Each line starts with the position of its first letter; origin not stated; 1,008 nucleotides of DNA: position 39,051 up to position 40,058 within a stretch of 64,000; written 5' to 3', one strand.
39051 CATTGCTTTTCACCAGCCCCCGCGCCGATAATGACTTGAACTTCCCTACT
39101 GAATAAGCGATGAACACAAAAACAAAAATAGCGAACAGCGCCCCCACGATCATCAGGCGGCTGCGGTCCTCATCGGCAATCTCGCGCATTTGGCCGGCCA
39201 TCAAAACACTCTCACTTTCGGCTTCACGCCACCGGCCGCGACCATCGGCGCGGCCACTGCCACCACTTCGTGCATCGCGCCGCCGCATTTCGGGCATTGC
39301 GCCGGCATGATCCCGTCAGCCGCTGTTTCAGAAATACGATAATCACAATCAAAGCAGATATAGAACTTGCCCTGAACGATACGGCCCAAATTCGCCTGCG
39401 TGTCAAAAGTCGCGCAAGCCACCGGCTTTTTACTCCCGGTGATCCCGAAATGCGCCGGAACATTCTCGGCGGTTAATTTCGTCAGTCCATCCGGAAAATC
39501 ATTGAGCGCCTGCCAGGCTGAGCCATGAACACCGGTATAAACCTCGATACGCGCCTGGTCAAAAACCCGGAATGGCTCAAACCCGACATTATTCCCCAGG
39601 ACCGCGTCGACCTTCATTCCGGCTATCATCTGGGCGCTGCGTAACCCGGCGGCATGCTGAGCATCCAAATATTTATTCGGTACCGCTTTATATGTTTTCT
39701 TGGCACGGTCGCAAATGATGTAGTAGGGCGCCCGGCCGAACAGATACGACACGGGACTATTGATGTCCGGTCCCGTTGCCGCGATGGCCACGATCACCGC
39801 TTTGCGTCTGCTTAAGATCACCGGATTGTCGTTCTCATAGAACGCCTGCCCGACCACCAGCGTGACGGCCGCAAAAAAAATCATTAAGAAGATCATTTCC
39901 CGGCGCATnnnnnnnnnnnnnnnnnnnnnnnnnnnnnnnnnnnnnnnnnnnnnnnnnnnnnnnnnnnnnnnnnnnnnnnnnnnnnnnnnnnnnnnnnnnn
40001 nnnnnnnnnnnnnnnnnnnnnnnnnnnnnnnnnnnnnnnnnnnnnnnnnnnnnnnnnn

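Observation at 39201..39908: Third NifX-like domain (with zinc ribbon), pointing to a recruited anaerobe Fe-S-carrier gene set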

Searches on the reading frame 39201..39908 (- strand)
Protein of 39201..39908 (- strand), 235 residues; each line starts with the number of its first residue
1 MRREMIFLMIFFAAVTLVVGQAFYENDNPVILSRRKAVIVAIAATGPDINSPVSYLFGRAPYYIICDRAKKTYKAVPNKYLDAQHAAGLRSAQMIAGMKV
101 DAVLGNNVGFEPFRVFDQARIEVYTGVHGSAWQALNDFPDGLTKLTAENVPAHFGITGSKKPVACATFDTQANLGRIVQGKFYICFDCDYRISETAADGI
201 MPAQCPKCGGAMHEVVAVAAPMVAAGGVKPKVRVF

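Call 3: search_protein_families(library=pfam, proteins=[window:39201-39908:-], max_evalue=0.01)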
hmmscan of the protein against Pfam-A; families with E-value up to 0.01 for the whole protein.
window:39201-39908:- (235 aa): 2 families
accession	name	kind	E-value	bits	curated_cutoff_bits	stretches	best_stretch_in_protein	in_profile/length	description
PF02579.22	Nitro_FeMo-Co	-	1.5e-15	57.7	26.3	1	50-138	2-92/94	Dinitrogenase iron-molybdenum cofactor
PF23455.1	DUF7129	-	0.0011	19.1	30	1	183-215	12-40/45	Domain of unknown function (DUF7129)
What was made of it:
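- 39201..39908 (-): Target gene: 235-aa hydrophobic N-terminal helix + NifX-like domain + His-motif linker + C4 ribbon. Pfam PF02579 E 1.5e-15 (call 3).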

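Call 9: find_homologous_proteins(query=window:39201-39908:-)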
Query window:39201-39908:- (235 aa): 62 proteins with E <= 0.001 among 1695 candidates.
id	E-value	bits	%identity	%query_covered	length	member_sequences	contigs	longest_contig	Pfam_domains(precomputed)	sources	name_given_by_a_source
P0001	1.1e-154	531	100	100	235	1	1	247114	PF02579.23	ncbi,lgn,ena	ncbi:MAG: NifB/NifX family molybdenum-iron cluster-binding protein [Candidatus Omnitrophota bacteriu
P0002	4.5e-121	421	81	93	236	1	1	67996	PF02579.23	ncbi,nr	ncbi:MAG: NifB/NifX family molybdenum-iron cluster-binding protein [Candidatus Omnitrophica bacteriu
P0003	2.3e-120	419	79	100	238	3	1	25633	PF02579.23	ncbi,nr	ncbi:MAG: NifB/NifX family molybdenum-iron cluster-binding protein [Candidatus Omnitrophica bacteriu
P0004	1.0e-119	416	77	99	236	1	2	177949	PF02579.23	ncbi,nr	ncbi:MAG: hypothetical protein HQL17_02580 [Candidatus Omnitrophica bacterium]|nr:hypothetical prote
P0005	8.0e-119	414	76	100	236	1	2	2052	PF02579.23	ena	-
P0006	1.5e-118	413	77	100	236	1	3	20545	PF02579.23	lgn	-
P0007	3.8e-117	408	75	99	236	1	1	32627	PF02579.23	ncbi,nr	ncbi:MAG: hypothetical protein HQL16_05860 [Candidatus Omnitrophica bacterium]|nr:hypothetical prote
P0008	1.1e-116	407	74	100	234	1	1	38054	PF02579.23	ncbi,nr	ncbi:MAG: hypothetical protein HQL19_00665 [Candidatus Omnitrophica bacterium]|nr:hypothetical prote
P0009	3.6e-116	405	76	93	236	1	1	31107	PF02579.23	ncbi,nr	ncbi:MAG: NifB/NifX family molybdenum-iron cluster-binding protein [Candidatus Omnitrophica bacteriu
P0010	6.1e-116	404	74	100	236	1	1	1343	PF02579.23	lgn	-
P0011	6.8e-116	404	73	100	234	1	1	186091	PF02579.23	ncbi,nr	ncbi:MAG: hypothetical protein HQL24_02915 [Candidatus Omnitrophica bacterium]|nr:hypothetical prote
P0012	1.4e-115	403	73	100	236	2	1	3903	PF02579.23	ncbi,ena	-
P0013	1.9e-112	393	72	100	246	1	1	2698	PF02579.23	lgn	-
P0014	3.6e-111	389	70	99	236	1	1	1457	PF02579.23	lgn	-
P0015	1.7e-110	386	72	93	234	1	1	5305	PF02579.23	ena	-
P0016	1.8e-110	386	69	100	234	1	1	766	PF02579.23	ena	-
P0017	1.3e-109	383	69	100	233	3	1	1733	PF02579.23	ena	-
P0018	4.4e-109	382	71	97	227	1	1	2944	PF02579.23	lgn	-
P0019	8.1e-109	381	72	99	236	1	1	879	PF02579.23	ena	-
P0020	4.8e-108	378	69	100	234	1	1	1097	PF02579.23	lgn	-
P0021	9.2e-108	377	70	100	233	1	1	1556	PF02579.23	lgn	-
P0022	4.1e-107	375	69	100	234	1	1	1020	PF02579.23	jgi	-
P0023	3.2e-105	369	67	100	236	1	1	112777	PF02579.23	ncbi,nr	ncbi:MAG: NifB/NifX family molybdenum-iron cluster-binding protein [Candidatus Omnitrophica bacteriu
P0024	2.8e-104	366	67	99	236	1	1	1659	PF02579.23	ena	-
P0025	5.0e-104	365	66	100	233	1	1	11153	PF02579.23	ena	-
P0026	1.7e-102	360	68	99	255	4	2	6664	PF02579.23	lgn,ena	-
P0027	2.5e-102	360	63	100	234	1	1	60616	PF02579.23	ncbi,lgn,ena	-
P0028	3.0e-102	359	68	100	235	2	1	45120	PF02579.23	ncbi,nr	ncbi:MAG: hypothetical protein HQL30_09520 [Candidatus Omnitrophica bacterium]|nr:hypothetical prote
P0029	4.7e-101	355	67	99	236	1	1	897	PF02579.23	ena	-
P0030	5.3e-101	355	69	94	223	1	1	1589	PF02579.23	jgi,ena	-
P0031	2.4e-97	343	66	99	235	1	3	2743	PF23455.2,PF02579.23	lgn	-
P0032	1.4e-95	338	61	100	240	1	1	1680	PF02579.23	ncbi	-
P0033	6.3e-92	326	60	99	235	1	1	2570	PF02579.23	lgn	-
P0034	3.7e-89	317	58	99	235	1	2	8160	PF02579.23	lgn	-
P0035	5.3e-88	313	60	100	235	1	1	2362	PF02579.23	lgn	-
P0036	1.5e-87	311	55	99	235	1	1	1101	PF02579.23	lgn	-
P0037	2.3e-87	311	54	100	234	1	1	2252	PF02579.23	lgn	-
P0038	4.4e-87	310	60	99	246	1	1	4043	PF02579.23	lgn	-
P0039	4.2e-86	307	57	99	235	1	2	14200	PF02579.23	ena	-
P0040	1.7e-85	305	59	92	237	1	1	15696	PF02579.23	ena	-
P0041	3.3e-85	304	57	100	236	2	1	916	PF02579.23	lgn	-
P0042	3.5e-85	304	56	100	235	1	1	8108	PF02579.23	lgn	-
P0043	8.6e-85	302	57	99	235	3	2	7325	PF02579.23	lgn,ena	-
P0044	9.3e-85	302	57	97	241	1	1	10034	PF02579.23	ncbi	ncbi:NifB/NifX family molybdenum-iron cluster-binding protein [Candidatus Hydrogenedentota bacterium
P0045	2.3e-84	301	57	99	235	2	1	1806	PF02579.23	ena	-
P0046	2.5e-84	301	58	91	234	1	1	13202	PF02579.23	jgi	jgi:predicted Fe-Mo cluster-binding NifX family protein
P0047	6.1e-84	299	57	99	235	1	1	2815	PF02579.23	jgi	jgi:predicted Fe-Mo cluster-binding NifX family protein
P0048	5.2e-83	296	59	91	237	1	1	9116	PF02579.23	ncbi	-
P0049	8.0e-82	293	55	96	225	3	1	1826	PF02579.23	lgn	-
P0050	3.5e-81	290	57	96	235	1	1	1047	PF02579.23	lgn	-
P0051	5.3e-80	287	54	100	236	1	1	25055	PF02579.23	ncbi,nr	ncbi:MAG: NifB/NifX family molybdenum-iron cluster-binding protein [Candidatus Omnitrophica bacteriu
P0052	3.8e-79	284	54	99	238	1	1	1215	PF02579.23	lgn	-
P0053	4.0e-79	284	54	99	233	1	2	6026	PF02579.23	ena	-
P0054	1.4e-78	282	59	88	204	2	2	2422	PF02579.23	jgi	jgi:predicted Fe-Mo cluster-binding NifX family protein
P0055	5.2e-76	274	51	96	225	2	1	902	PF02579.23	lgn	-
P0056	1.2e-74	269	53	96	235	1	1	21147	PF02579.23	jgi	jgi:predicted Fe-Mo cluster-binding NifX family protein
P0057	4.7e-71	257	72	66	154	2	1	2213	PF02579.23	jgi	jgi:predicted Fe-Mo cluster-binding NifX family protein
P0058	1.4e-69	252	50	90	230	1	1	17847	PF23455.2,PF02579.23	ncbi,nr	ncbi:MAG: NifB/NifX family molybdenum-iron cluster-binding protein [Planctomycetes bacterium]|nr:Nif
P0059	2.9e-67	245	49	97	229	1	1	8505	PF02579.23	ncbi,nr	ncbi:MAG: NifB/NifX family molybdenum-iron cluster-binding protein [Planctomycetes bacterium]|nr:Nif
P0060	1.1e-63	233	75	59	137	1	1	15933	PF02579.23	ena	-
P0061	9.2e-40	155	53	57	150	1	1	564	PF02579.23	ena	-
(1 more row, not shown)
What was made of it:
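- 39201..39908 (-): 61 of 62 homologue hits carry PF02579, 100-49% identical (call 9).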

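Call 27: find_encoding_contigs(protein=P0058, flank=10000, max_places=2)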
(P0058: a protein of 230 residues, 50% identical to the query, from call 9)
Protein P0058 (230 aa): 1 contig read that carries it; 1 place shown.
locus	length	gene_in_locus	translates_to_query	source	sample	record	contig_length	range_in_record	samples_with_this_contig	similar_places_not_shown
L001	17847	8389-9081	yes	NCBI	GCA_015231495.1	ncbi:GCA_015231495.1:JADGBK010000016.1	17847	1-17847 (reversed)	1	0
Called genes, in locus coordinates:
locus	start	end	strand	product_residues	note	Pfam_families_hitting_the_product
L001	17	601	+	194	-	PF27605:ODF2_C (faint)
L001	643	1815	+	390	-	-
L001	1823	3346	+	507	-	PF00072:Response_reg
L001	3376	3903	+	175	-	PF00072:Response_reg (weak)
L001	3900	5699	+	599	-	-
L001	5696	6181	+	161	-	-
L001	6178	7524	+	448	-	PF00514:Arm (faint), PF02985:HEAT (faint), PF13513:HEAT_EZ (faint), PF03130:HEAT_PBS (faint), PF12717:Cnd1 (faint), PF13646:HEAT_2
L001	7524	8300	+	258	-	PF13180:PDZ_2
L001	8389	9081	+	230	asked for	PF02579:Nitro_FeMo-Co, PF23455:DUF7129 (weak)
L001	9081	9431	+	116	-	-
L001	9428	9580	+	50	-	-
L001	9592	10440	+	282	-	PF12801:Fer4_5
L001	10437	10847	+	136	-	PF00595:PDZ (weak), PF13180:PDZ_2, PF17820:PDZ_6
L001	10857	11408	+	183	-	PF18509:MCR (weak)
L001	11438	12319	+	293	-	-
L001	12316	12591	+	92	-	PF01545:Cation_efflux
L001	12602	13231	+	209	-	PF01545:Cation_efflux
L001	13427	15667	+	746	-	PF01476:LysM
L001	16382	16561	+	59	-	PF01381:HTH_3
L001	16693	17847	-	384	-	?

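Call 28: find_encoding_contigs(protein=P0044, flank=10000, max_places=2)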
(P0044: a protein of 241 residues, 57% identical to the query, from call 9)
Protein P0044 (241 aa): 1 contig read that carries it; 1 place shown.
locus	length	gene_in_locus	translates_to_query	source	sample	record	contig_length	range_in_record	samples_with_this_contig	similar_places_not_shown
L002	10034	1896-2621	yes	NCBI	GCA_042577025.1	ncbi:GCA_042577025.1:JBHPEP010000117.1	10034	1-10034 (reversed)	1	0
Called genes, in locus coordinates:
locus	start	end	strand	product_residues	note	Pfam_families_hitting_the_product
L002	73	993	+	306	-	PF01712:dNK (faint)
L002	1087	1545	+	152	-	PF08821:CGGC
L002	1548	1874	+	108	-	PF04342:DMT_6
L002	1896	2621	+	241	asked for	PF02579:Nitro_FeMo-Co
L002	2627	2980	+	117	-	-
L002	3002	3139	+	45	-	-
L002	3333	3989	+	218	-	PF12801:Fer4_5, PF00037:Fer4 (weak)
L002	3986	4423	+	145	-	PF13180:PDZ_2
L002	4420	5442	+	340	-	PF13180:PDZ_2, PF17820:PDZ_6 (weak), PF18509:MCR (weak)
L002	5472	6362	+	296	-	PF01545:Cation_efflux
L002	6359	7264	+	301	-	PF01545:Cation_efflux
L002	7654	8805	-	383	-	PF00091:Tubulin, PF12327:FtsZ_C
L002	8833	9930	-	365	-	PF00022:Actin, PF06723:MreB_Mbl, PF25229:Salactin (weak)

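Call 29: search_protein_representatives(alignment_id=A1)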
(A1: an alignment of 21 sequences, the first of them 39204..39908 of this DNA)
Query: 21 sequences, 235 profile positions. Proteins with E-value up to 0.001 (for the whole library): 2778; up to 1e-10: 601; up to 1e-30: 9. The best 150 are listed.
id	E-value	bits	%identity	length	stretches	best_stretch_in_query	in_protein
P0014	3.0e-118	410.0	-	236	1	3-235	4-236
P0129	3.3e-64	233.2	-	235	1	4-235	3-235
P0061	1.4e-57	211.5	-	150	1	4-138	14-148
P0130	1.1e-45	172.5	-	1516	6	32-142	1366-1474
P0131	6.8e-44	166.7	-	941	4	32-142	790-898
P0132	9.5e-38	146.5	-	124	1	130-235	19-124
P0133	1.9e-34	135.8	-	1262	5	32-143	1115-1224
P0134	2.3e-32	129.0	-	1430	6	36-144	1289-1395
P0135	3.3e-31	125.1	-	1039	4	39-143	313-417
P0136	7.7e-30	120.7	-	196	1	4-161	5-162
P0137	2.2e-28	115.9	-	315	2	41-159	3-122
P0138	2.8e-28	115.5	-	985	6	36-148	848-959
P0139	3.1e-27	112.1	-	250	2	7-159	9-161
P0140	5.0e-27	111.4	-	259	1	39-161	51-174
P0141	7.0e-26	107.7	-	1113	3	36-150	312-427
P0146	8.0e-23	97.7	-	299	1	14-159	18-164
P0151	4.7e-22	95.2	-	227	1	32-158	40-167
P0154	6.8e-21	91.4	-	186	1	39-216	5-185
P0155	7.4e-21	91.3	-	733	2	34-228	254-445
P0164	1.3e-19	87.1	-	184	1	41-214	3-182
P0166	2.8e-19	86.1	-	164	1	35-160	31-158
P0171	1.0e-18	84.3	-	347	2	8-217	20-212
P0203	1.2e-16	77.5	-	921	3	35-221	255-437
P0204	1.5e-16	77.2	-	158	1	41-139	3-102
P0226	5.4e-16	75.3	-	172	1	41-157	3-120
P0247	1.5e-15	73.9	-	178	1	41-213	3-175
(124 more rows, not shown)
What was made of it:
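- In a scan of 1.84 billion representatives the full-length family collapses to 2 clusters plus fragments (call 29).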

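Call 30: search_protein_families(library=pfam, proteins=[P0130, P0131, P0133, P0134, P0135, P0138, P0141, P0155, P0203], max_evalue=0.001)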
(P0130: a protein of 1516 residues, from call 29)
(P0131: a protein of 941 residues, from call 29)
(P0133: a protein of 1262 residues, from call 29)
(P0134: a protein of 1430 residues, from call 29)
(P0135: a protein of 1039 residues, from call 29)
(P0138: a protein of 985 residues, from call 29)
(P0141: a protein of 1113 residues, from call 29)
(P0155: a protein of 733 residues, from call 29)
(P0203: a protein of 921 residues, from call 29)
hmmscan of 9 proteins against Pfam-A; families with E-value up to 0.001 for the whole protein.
P0130 (1516 aa): 5 families
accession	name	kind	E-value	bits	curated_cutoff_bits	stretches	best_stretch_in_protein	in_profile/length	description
PF02579.22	Nitro_FeMo-Co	-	9.9e-53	176.9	26.3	4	351-440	2-93/94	Dinitrogenase iron-molybdenum cofactor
PF13180.12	PDZ_2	-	8.5e-20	71.3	27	1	103-193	2-80/80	PDZ domain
PF00595.29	PDZ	-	2.3e-14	53.9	23.2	2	100-179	8-79/81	PDZ domain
PF17820.7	PDZ_6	-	2.5e-12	46.8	27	1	128-182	1-54/54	PDZ domain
PF12812.13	PDZ_1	-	2.1e-06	28.1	28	1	222-285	12-72/78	PDZ-like domain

P0131 (941 aa): 2 families
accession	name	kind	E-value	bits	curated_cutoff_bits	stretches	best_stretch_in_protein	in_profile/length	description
PF02579.22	Nitro_FeMo-Co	-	3.4e-42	143.1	26.3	3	809-896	2-93/94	Dinitrogenase iron-molybdenum cofactor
PF01155.25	HypA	-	0.00023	21.6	28.9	0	227-275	59-103/112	Hydrogenase/urease nickel incorporation, metallochaperone, hypA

P0133 (1262 aa): 4 families
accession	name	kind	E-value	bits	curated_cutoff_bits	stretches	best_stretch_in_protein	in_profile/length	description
PF02579.22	Nitro_FeMo-Co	-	4.2e-40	136.4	26.3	3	1135-1221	3-93/94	Dinitrogenase iron-molybdenum cofactor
PF13180.12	PDZ_2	-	3.5e-23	82.1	27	2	75-166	1-79/80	PDZ domain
PF17820.7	PDZ_6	-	2.5e-16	59.6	27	2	103-154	2-52/54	PDZ domain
PF00595.29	PDZ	-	3.6e-15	56.5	23.2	2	73-134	8-60/81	PDZ domain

P0134 (1430 aa): 6 families
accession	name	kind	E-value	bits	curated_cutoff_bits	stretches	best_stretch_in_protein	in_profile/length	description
PF02579.22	Nitro_FeMo-Co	-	4.6e-41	139.5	26.3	3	1304-1391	2-93/94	Dinitrogenase iron-molybdenum cofactor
PF13180.12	PDZ_2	-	2.5e-22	79.4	27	2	85-175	2-80/80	PDZ domain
PF17820.7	PDZ_6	-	4.3e-16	58.8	27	2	110-164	1-54/54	PDZ domain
PF00595.29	PDZ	-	1.8e-14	54.3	23.2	1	82-162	8-80/81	PDZ domain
PF05077.17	DUF678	-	1.1e-05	26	24.1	0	510-535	24-49/74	Protein of unknown function (DUF678)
PF14685.13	PDZ_Tricorn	-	0.00047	20.5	25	0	118-171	31-86/88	Tricorn protease PDZ domain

P0135 (1039 aa): 4 families
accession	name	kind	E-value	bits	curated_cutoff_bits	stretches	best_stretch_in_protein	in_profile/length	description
PF02579.22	Nitro_FeMo-Co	-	5.2e-42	142.5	26.3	3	503-590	3-93/94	Dinitrogenase iron-molybdenum cofactor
PF13180.12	PDZ_2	-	2.1e-22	79.6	27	2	86-176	2-80/80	PDZ domain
PF17820.7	PDZ_6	-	2.6e-16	59.5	27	2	111-165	1-54/54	PDZ domain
PF00595.29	PDZ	-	3.5e-13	50.2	23.2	2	86-163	11-80/81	PDZ domain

P0138 (985 aa): 11 families
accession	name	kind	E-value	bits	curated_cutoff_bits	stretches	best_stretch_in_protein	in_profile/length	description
PF02579.22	Nitro_FeMo-Co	-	1.3e-32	112.4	26.3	2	306-395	2-93/94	Dinitrogenase iron-molybdenum cofactor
PF13180.12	PDZ_2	-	6e-24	84.6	27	2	67-156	2-79/80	PDZ domain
PF17820.7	PDZ_6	-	2.3e-22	78.9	27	2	93-146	2-54/54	PDZ domain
PF00595.29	PDZ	-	1.9e-19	70.3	23.2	2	66-144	10-80/81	PDZ domain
PF03119.21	DNA_ligase_ZBD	-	6.7e-13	48.7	25.8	0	484-494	1-11/27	NAD-dependent DNA ligase C4 zinc finger domain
PF12773.13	DZR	-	4.6e-06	27.1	27.3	0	631-660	12-33/45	Double zinc ribbon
PF12812.13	PDZ_1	-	9.4e-06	26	28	0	187-251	12-73/78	PDZ-like domain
PF14685.13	PDZ_Tricorn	-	1.2e-05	25.6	25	0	99-155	30-88/88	Tricorn protease PDZ domain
PF13248.11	Zn_ribbon_3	-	6e-05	22.8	27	0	736-747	4-14/26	zinc-ribbon domain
PF01485.27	IBR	-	0.00029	21.3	24.3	0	784-810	21-50/65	IBR domain, a half RING-finger domain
PF13240.11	Zn_Ribbon_1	-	0.00096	19.3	25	0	633-639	15-21/23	zinc-ribbon domain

P0141 (1113 aa): 7 families
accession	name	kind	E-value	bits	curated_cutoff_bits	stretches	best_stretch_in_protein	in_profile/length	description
PF02579.22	Nitro_FeMo-Co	-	3.5e-26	91.8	26.3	2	328-416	3-93/94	Dinitrogenase iron-molybdenum cofactor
PF13180.12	PDZ_2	-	2.5e-18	66.5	27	1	102-158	11-67/80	PDZ domain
PF17820.7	PDZ_6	-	8e-17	61.2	27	2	107-158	2-52/54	PDZ domain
PF00595.29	PDZ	-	1.3e-16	61.2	23.2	2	201-265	8-63/81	PDZ domain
PF12812.13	PDZ_1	-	1.9e-05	25.1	28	1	206-269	12-72/78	PDZ-like domain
PF14685.13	PDZ_Tricorn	-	7.4e-05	23.1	25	0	113-170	30-88/88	Tricorn protease PDZ domain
PF03119.21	DNA_ligase_ZBD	-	0.00051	20.3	25.8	0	922-938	1-16/27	NAD-dependent DNA ligase C4 zinc finger domain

P0155 (733 aa): 4 families
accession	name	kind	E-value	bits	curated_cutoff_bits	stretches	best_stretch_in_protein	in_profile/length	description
PF02579.22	Nitro_FeMo-Co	-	6.5e-27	94.1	26.3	2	271-361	2-94/94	Dinitrogenase iron-molybdenum cofactor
PF13180.12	PDZ_2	-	3.1e-19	69.5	27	2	45-130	4-80/80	PDZ domain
PF17820.7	PDZ_6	-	9.8e-15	54.5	27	2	177-218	1-42/54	PDZ domain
PF00595.29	PDZ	-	7.1e-09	36.4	23.2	1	163-211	23-62/81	PDZ domain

P0203 (921 aa): 5 families
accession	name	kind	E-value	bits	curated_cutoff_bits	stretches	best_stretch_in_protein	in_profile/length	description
PF02579.22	Nitro_FeMo-Co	-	6.2e-23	81.4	26.3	2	271-360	2-93/94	Dinitrogenase iron-molybdenum cofactor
PF13180.12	PDZ_2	-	1e-17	64.6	27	1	44-124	3-74/80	PDZ domain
PF17820.7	PDZ_6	-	3.5e-15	55.9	27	2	177-219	1-43/54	PDZ domain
PF00595.29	PDZ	-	1.1e-11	45.4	23.2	2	152-208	12-59/81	PDZ domain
PF08271.17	Zn_Ribbon_TF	-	9.2e-05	22.4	29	0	556-566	1-11/43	TFIIB zinc-binding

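Call 31: list_cluster_members(proteins=[P0130, P0131, P0133, P0134, P0135, P0138, P0141, P0155, P0129, P0136])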
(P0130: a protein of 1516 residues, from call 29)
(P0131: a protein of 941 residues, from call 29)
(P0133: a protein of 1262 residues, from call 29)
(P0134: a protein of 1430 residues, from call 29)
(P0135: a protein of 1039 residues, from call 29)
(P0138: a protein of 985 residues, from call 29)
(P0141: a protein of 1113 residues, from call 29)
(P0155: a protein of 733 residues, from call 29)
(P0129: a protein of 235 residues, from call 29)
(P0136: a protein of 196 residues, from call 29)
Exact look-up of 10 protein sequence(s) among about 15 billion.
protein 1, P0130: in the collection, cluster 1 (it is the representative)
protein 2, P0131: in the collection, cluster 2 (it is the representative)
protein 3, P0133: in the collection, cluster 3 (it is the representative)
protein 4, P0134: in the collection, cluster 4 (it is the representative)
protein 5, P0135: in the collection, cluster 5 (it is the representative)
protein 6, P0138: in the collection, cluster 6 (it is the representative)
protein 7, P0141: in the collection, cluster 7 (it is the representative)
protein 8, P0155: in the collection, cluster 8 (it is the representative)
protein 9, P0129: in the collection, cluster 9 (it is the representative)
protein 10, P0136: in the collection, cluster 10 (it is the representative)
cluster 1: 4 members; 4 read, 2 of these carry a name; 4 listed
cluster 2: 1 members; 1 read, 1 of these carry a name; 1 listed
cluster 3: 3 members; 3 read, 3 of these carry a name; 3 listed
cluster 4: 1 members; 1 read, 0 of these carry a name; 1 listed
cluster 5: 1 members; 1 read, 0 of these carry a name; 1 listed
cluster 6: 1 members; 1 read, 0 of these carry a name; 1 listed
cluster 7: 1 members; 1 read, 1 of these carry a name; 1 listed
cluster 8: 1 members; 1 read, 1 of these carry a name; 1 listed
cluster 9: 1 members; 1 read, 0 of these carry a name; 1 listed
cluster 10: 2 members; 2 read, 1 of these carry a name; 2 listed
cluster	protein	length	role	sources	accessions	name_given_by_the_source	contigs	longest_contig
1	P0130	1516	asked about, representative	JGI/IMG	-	predicted Fe-Mo cluster-binding NifX family protein/Zn finger protein HypA/HybF involved ...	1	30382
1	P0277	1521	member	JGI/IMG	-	predicted Fe-Mo cluster-binding NifX family protein/Zn finger protein HypA/HybF involved ...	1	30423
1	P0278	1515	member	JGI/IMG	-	-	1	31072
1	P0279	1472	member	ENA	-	-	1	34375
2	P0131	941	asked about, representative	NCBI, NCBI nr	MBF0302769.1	MAG: hypothetical protein HQK73_06995, partial [Desulfamplus sp.] | hypothetical protein [Desulfamplus sp.]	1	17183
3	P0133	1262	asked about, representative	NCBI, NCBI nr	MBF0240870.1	MAG: PDZ domain-containing protein [Desulfamplus sp.] | PDZ domain-containing protein [Desulfamplus sp.]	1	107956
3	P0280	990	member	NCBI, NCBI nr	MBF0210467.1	MAG: PDZ domain-containing protein, partial [Desulfamplus sp.] | PDZ domain-containing protein [Desulfamplus sp.]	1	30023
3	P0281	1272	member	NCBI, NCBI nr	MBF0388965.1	MAG: PDZ domain-containing protein [Desulfamplus sp.] | PDZ domain-containing protein [Desulfamplus sp.]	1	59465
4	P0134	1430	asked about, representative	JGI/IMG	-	-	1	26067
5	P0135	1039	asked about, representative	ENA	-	-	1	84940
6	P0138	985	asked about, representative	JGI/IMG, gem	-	-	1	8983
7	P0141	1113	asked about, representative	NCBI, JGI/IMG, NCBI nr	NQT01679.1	MAG: PDZ domain-containing protein [Planctomycetes bacterium] | PDZ domain-containing protein [Planctomycetota bacterium]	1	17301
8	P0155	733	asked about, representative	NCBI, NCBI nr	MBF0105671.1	MAG: PDZ domain-containing protein [Deltaproteobacteria bacterium] | PDZ domain-containing protein [Deltaproteobacteria bacterium]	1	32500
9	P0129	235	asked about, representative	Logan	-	-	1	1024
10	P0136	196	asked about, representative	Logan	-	-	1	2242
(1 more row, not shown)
